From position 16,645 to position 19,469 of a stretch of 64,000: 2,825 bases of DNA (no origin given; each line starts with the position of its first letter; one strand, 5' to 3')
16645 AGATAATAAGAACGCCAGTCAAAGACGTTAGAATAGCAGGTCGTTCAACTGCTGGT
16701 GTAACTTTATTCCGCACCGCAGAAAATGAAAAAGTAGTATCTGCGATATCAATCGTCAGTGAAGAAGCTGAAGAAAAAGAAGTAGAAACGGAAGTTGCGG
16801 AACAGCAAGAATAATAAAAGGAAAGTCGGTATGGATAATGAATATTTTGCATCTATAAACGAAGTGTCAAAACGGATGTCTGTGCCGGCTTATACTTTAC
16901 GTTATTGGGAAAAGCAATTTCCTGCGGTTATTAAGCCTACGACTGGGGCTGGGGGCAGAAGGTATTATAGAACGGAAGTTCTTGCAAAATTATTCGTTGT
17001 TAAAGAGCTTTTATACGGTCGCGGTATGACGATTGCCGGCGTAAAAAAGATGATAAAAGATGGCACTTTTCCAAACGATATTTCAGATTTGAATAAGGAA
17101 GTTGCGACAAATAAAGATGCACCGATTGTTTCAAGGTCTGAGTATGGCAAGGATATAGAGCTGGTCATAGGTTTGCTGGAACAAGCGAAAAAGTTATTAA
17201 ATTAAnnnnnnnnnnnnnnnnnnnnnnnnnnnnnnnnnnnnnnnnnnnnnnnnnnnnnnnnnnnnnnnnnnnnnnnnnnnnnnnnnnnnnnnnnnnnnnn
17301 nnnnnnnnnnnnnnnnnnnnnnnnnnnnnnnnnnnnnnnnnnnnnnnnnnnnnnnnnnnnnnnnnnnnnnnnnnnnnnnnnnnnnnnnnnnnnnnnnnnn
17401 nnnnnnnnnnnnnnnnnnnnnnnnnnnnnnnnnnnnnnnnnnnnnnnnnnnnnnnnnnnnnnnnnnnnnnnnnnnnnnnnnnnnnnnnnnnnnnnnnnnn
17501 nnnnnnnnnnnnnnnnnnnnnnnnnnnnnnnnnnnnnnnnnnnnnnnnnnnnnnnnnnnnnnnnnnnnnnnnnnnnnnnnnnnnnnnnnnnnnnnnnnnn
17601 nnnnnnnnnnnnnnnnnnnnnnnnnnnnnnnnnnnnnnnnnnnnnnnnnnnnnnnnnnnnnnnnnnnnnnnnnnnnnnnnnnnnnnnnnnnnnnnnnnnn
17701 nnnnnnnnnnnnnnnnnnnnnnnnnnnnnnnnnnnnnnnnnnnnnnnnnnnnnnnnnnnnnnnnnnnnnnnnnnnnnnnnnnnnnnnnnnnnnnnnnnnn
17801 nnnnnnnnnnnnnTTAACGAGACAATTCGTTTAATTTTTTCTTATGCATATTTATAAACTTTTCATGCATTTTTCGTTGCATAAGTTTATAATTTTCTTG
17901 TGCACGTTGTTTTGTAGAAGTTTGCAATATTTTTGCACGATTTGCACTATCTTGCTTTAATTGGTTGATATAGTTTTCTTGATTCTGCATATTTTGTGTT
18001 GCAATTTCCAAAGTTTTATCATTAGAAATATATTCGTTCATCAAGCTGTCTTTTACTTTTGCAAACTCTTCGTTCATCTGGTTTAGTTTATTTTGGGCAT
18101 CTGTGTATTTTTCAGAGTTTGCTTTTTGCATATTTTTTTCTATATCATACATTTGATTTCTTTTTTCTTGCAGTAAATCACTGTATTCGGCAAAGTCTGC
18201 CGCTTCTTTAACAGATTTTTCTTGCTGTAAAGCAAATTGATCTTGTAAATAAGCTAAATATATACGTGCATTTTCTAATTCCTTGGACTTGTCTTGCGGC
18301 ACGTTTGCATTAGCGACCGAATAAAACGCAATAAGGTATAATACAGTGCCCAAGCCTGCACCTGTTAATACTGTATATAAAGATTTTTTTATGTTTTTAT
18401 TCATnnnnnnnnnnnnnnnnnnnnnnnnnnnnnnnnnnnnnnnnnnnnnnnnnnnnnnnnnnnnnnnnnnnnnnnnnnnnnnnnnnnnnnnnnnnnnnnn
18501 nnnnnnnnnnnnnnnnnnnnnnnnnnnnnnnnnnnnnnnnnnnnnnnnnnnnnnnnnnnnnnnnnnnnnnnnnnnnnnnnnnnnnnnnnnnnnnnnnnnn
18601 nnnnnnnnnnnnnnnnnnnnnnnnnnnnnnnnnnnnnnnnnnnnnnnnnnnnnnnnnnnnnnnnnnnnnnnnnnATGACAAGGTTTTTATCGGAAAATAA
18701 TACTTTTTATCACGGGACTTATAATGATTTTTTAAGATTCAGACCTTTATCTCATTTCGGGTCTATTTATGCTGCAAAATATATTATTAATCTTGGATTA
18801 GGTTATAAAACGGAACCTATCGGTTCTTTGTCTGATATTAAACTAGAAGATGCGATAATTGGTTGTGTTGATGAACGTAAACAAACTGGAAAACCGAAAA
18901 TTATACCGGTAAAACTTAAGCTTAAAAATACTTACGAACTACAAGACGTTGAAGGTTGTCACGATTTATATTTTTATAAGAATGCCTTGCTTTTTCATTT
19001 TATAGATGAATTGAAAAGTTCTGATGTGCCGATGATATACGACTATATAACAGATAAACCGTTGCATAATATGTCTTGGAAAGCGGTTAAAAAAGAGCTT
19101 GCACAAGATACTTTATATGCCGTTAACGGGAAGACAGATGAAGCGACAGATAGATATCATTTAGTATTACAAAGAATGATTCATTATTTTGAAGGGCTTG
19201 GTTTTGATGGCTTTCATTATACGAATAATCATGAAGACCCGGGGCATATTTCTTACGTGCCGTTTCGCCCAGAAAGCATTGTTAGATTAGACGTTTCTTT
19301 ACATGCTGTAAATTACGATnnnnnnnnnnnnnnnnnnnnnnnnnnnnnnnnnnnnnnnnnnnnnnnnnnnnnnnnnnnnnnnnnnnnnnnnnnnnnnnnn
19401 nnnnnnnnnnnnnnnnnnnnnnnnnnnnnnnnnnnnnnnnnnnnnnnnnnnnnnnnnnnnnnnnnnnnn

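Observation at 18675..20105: Orphan fusion protein: ART-like N-terminal domain plus HD phosphohydrolase, with a basic tail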

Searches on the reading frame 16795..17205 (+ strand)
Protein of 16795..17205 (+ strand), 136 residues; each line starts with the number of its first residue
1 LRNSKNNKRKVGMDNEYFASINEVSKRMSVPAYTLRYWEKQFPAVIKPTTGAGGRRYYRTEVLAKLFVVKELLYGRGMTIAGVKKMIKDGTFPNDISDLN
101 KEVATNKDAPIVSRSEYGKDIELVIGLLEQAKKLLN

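Call 3: search_protein_families(library=pfam, proteins=[window:16795-17205:+], max_evalue=1)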
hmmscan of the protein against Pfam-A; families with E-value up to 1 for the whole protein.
window:16795-17205:+ (136 aa): 3 families
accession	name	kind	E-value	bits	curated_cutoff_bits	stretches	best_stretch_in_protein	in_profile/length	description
PF13411.12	MerR_1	-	1.1e-17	64.3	21.6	1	20-88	2-67/69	MerR HTH family regulatory protein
PF00376.29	MerR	-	6.6e-09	35.9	28.2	1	20-58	1-38/38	MerR family regulatory protein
PF01527.26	HTH_Tnp_1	-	0.19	12.4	24.1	1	19-43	24-48/75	Transposase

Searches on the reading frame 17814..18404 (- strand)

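Call 3: search_protein_families(library=pfam, proteins=[window:17814-18404:-], max_evalue=1)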
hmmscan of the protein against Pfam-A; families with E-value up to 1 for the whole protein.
window:17814-18404:- (196 aa): 0 families

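Call 4: search_protein_families(library=ncbifam, proteins=[window:17814-18404:-], max_evalue=1)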
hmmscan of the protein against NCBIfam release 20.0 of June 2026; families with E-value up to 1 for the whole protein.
window:17814-18404:- (196 aa): 6 families
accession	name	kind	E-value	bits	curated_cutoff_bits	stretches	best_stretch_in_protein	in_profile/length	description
NF004057.0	PRK05575.1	equivalog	0.0055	16.4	311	1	64-137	38-109/207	precorrin-8X methylmutase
NF006543.0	PRK09039.1-2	equivalog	0.03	14.1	305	1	36-173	49-181/350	peptidoglycan -binding protein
NF010086.0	PRK13571.1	equivalog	0.14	10.6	693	1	90-169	182-259/510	anthranilate synthase component I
TIGR03319.1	RNase_Y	equivalog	0.15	10.5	454.35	1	44-192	39-185/514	ribonuclease Y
NF041378.1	XopZ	subfamily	0.76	7.6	1300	1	32-179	150-301/1292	XopZ family type III secretion system effector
NF033885.1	conj_TraP_IncI1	equivalog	0.88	9.3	135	0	82-169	59-146/217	conjugal transfer protein TraP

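Call 11: search_protein_families(library=padloc, proteins=[window:17814-18404:-], max_evalue=0.1)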
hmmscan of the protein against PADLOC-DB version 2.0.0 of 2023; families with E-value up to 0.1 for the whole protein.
window:17814-18404:- (196 aa): 1 family
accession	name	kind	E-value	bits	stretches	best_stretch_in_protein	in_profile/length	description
PDLC03841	LeoBC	-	0.049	10.7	1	49-174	305-430/601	-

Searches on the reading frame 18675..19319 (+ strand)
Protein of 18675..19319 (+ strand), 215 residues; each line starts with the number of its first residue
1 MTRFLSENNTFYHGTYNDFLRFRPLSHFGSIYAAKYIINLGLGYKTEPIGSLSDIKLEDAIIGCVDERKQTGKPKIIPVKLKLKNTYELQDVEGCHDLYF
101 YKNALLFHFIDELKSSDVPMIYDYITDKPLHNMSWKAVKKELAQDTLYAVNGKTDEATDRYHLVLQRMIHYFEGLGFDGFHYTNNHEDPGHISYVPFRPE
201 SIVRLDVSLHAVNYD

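Call 29: search_solved_structures(query=A2, max_evalue=10, show_alignments=3)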
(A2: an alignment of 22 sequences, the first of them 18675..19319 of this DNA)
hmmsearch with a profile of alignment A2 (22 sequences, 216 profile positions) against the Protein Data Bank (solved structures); distinct sequences matched with E-value up to 10: 2.
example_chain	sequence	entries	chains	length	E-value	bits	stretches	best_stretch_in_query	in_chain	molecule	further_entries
4m1r_A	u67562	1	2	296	0.25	14.3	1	67-138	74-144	Cellulase 5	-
4uw8_A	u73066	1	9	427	1.7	11.6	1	153-193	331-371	L-SHAPED TAIL FIBER PROTEIN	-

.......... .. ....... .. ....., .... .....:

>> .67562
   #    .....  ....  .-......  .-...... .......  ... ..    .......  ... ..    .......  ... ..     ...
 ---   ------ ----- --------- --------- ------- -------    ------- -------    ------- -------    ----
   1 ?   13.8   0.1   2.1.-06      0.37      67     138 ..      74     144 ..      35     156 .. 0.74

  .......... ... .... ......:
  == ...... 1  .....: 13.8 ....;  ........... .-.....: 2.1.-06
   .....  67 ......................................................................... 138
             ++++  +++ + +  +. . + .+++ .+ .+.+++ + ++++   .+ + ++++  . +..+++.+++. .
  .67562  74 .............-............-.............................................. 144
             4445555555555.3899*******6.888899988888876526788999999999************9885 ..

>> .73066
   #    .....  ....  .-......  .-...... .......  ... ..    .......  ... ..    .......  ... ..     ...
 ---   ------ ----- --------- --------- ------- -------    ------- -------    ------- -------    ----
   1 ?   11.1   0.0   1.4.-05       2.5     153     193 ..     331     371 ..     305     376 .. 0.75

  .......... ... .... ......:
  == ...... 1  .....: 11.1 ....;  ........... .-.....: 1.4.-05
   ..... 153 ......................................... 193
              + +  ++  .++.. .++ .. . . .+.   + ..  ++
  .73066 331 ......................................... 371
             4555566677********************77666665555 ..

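Call 35: predict_structure(alignment_id=A2)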
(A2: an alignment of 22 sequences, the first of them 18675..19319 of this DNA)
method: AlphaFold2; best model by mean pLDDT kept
length: 215 residues; sequences in the alignment: 22
mean_pLDDT: 84.4   pTM: 0.82
mean pLDDT of the five models: 84.4, 83.5, 82.7, 82.6, 82.3
residues with pLDDT >= 90: 133; 70-90: 46; 50-70: 11; < 50: 25
segments of 3 or more residues with pLDDT < 50: 45-68
pLDDT, mean of each block of 10 residues (from residue 1): 87 89 92 91 49 37 42 88 95 82 94 94 97 97 92 87 97 97 92 95 88 63
secondary structure, 60 per line:
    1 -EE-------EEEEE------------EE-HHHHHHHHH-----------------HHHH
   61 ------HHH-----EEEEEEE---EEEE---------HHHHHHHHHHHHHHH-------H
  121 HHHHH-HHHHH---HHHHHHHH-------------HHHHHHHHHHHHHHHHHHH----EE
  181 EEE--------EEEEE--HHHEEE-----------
elements in order: E11-15 H31-39 H57-60 E75-81 E85-88 H98-112 H120-125 H127-131 H135-142 H156-174 E179-183 E192-196 E202-204

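Call 38: fold_search(model_id=the predicted structure, library=pdb)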
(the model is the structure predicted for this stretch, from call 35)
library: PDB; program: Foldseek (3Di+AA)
matches with E <= 10: 154; with E <= 0.001: 1
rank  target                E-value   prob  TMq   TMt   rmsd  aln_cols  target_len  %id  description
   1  9k3a_B                4.3e-05  1.00  0.37  0.09  11.8       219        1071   15  Cyanophage A4 pre-ejectosome with C1 symmetry (released 2025-04-09)
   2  4ae1_B                2.7e-01  0.41  0.33  0.17   7.4       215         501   13  Crystal structure of diphtheria toxin mutant CRM197 in complex with nicotinamide (released 2012-03-28)
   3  9r35_A                9.0e-01  0.12  0.27  0.36  10.6       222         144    9  Crystal structure of the Pseudomonas putida Xre-RES toxin-antitoxin complex bound to promoter DNA (released 2025-08-20)
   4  6wvk_H                9.6e-01  0.09  0.15  0.05  13.6        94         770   13  Cryo-EM structure of Bacillus subtilis RNA Polymerase in complex with HelD (released 2020-11-18)
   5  5b7j_MODEL_1_A        1.1e+00  0.07  0.14  0.21  13.4        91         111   14  Structure model of Sap1-DNA complex (released 2017-02-22)
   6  3q8x_D                1.2e+00  0.02  0.10  0.08  14.5        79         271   15  Structure of a toxin-antitoxin system bound to its substrate (released 2011-03-09)
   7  6gw6_A                1.4e+00  0.12  0.28  0.39  11.2       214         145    7  Structure of the Pseudomonas putida RES-Xre toxin-antitoxin complex (released 2018-10-24)
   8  5i82_B                1.8e+00  0.13  0.33  0.17   8.6       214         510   12  First Crystal Structure of E.coli Based Recombinant Diphtheria Toxin Mutant CRM197 (released 2016-03-02)
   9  9r35_D                1.9e+00  0.11  0.30  0.41  10.9       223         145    8  Crystal structure of the Pseudomonas putida Xre-RES toxin-antitoxin complex bound to promoter DNA (released 2025-08-20)
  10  5f3p_A                2.1e+00  0.10  0.18  0.19   8.4        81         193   11  Crystal structure of a noncanonical Dicer protein from Entamoeba histolytica (released 2017-02-08)
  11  3ruj                  2.1e+00  0.03  0.09  0.07  13.0        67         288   13  Crystal Structure of N-terminal region of yeast Atg7 (released 2011-11-23)
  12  9h4a_A                2.2e+00  0.08  0.17  0.22   6.9        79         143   14  Ribonuclease-three Like 4 crystallization and structure determination at room temperature in the CrystalChip (released 2024-12-11)
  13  4ae1_A                2.4e+00  0.11  0.32  0.16   8.1       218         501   13  Crystal structure of diphtheria toxin mutant CRM197 in complex with nicotinamide (released 2012-03-28)
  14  7ckg_B                2.7e+00  0.06  0.17  0.13   9.4       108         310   12  Crystal structure of TMSiPheRS complexed with TMSiPhe (released 2021-03-31)
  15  8h5s                  2.7e+00  0.04  0.13  0.12  15.1       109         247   13  Crystal structure of Rv3400 from Mycobacterium tuberculosis (released 2023-10-25)
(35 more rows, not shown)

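Call 42: fold_search(model_id=the predicted structure, library=viral)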
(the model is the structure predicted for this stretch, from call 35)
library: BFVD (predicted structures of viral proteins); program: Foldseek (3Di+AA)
matches with E <= 10: 275; with E <= 0.001: 24
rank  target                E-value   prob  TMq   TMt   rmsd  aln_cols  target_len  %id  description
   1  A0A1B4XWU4            1.7e-09  1.00  0.49  0.59   5.1       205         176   22  P domain-containing [Tenacibaculum phage pT24]
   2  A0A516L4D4            2.2e-07  1.00  0.48  0.27   9.4       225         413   14  (no name in the UniProt tables at hand)
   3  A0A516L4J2            2.5e-07  1.00  0.49  0.14   8.2       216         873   21  (no name in the UniProt tables at hand)
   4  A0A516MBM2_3          8.0e-07  1.00  0.38  0.08  10.9       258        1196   14  (no name in the UniProt tables at hand)
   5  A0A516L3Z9            6.4e-06  1.00  0.36  0.12  10.1       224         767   15  (no name in the UniProt tables at hand)
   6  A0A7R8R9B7            6.8e-06  1.00  0.40  0.45  12.4       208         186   14  Uncharacterized protein [Klebsiella phage vB_KvM-Eowyn]
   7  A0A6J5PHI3            8.1e-06  1.00  0.40  0.11  10.0       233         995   18  Uncharacterized protein [uncultured Caudovirales phage]
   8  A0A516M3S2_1          1.2e-05  1.00  0.48  0.11   8.9       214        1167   12  (no name in the UniProt tables at hand)
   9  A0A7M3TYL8            4.0e-05  1.00  0.36  0.41  12.2       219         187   16  (no name in the UniProt tables at hand)
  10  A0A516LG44            4.8e-05  1.00  0.50  0.38   6.4       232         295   13  (no name in the UniProt tables at hand)
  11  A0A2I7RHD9            7.8e-05  1.00  0.30  0.13  12.6       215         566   20  (no name in the UniProt tables at hand)
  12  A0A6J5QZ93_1          1.3e-04  1.00  0.36  0.08  12.9       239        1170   18  Uncharacterized protein [uncultured Caudovirales phage]
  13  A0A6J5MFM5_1          2.5e-04  1.00  0.38  0.10   8.0       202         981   20  ART-PolyVal-like domain-containing protein [uncultured Caudovirales phage]
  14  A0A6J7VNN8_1          3.0e-04  1.00  0.39  0.07   7.6       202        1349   16  Uncharacterized protein [uncultured Caudovirales phage]
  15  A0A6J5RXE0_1          3.0e-04  1.00  0.38  0.07   7.3       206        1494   14  Uncharacterized protein [uncultured Caudovirales phage]
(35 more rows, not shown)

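Call 46: search_protein_representatives(alignment_id=A2)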
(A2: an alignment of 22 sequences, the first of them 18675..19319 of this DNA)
Query: 22 sequences, 216 profile positions. Proteins with E-value up to 0.001 (for the whole library): 1624; up to 1e-10: 383; up to 1e-30: 63. The best 150 are listed.
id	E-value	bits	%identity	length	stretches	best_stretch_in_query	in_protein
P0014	1.3e-81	289.9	-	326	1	1-211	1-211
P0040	2.1e-80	285.9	-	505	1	1-211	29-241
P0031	2.0e-79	282.8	-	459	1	1-213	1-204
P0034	1.5e-78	279.9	-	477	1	1-210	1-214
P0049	4.5e-78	278.3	-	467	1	1-215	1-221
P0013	1.6e-77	276.5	-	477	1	1-214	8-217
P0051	2.7e-77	275.8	-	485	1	1-213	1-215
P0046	4.8e-74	265.2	-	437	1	1-211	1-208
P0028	5.4e-74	265.0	-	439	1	1-212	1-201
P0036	1.8e-72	260.0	-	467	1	1-210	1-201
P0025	1.7e-71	256.8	-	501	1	1-214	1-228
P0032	1.6e-65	237.3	-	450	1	1-208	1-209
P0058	7.1e-63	228.6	-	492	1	1-211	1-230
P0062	1.4e-62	227.7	-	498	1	1-215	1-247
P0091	4.7e-60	219.4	-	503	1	4-210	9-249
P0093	1.7e-57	211.1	-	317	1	6-207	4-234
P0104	3.1e-42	161.2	-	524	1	8-206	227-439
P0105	1.9e-40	155.3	-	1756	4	5-105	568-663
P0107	1.1e-39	152.8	-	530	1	4-208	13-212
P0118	4.4e-34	134.5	-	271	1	9-211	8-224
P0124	5.7e-33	130.9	-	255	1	2-209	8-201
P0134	8.8e-32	127.0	-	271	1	11-208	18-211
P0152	4.8e-27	111.5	-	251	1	10-203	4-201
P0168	8.5e-23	97.6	-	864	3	5-203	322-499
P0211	1.3e-16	77.5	-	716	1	4-202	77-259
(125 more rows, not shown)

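Call 48: search_protein_families(library=pfam, proteins=[P0093, P0104, P0107, P0118, P0124, P0134, P0152, P0105, P0168, P0211], max_evalue=0.001)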
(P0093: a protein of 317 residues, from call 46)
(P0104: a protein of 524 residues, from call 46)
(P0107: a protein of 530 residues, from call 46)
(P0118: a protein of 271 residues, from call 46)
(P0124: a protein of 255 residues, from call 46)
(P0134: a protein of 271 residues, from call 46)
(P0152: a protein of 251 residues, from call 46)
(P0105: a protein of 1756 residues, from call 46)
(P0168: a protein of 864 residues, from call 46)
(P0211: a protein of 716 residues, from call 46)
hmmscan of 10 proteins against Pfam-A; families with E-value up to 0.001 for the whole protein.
P0093 (317 aa): 1 family
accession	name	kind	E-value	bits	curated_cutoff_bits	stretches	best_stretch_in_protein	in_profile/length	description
PF18760.7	ART-PolyVal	-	3.2e-08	34.9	31.2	0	5-102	5-84/140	ADP-Ribosyltransferase in polyvalent proteins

P0104 (524 aa): 1 family
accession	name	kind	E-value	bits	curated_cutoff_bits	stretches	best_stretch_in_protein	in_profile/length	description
PF18760.7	ART-PolyVal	-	3e-05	25.3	31.2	1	222-442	1-137/140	ADP-Ribosyltransferase in polyvalent proteins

P0107 (530 aa): 1 family
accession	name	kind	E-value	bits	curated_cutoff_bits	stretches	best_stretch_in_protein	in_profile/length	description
PF18760.7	ART-PolyVal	-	3.4e-05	25.1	31.2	0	18-206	7-130/140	ADP-Ribosyltransferase in polyvalent proteins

P0118 (271 aa): 1 family
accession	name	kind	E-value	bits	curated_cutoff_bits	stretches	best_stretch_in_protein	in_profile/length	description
PF18760.7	ART-PolyVal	-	3.2e-05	25.1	31.2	1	9-216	8-131/140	ADP-Ribosyltransferase in polyvalent proteins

P0124 (255 aa): 1 family
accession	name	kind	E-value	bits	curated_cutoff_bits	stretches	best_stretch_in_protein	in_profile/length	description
PF18760.7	ART-PolyVal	-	1.2e-09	39.4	31.2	1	9-199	1-135/140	ADP-Ribosyltransferase in polyvalent proteins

P0134 (271 aa): 0 families

P0152 (251 aa): 0 families

P0105 (1756 aa): 2 families
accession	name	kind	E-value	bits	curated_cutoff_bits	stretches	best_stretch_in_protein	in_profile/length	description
PF18857.6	LPD38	-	5.1e-35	121.7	27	1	1439-1641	3-189/189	Large polyvalent protein associated domain 38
PF18760.7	ART-PolyVal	-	2.8e-24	86.9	31.2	2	567-740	2-138/140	ADP-Ribosyltransferase in polyvalent proteins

P0168 (864 aa): 1 family
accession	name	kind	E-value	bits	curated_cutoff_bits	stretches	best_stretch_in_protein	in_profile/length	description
PF18760.7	ART-PolyVal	-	7e-30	105.1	31.2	2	71-259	5-140/140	ADP-Ribosyltransferase in polyvalent proteins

P0211 (716 aa): 1 family
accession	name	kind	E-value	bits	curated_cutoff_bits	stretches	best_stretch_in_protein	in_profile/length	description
PF18760.7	ART-PolyVal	-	1.6e-16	61.8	31.2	1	76-265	1-136/140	ADP-Ribosyltransferase in polyvalent proteins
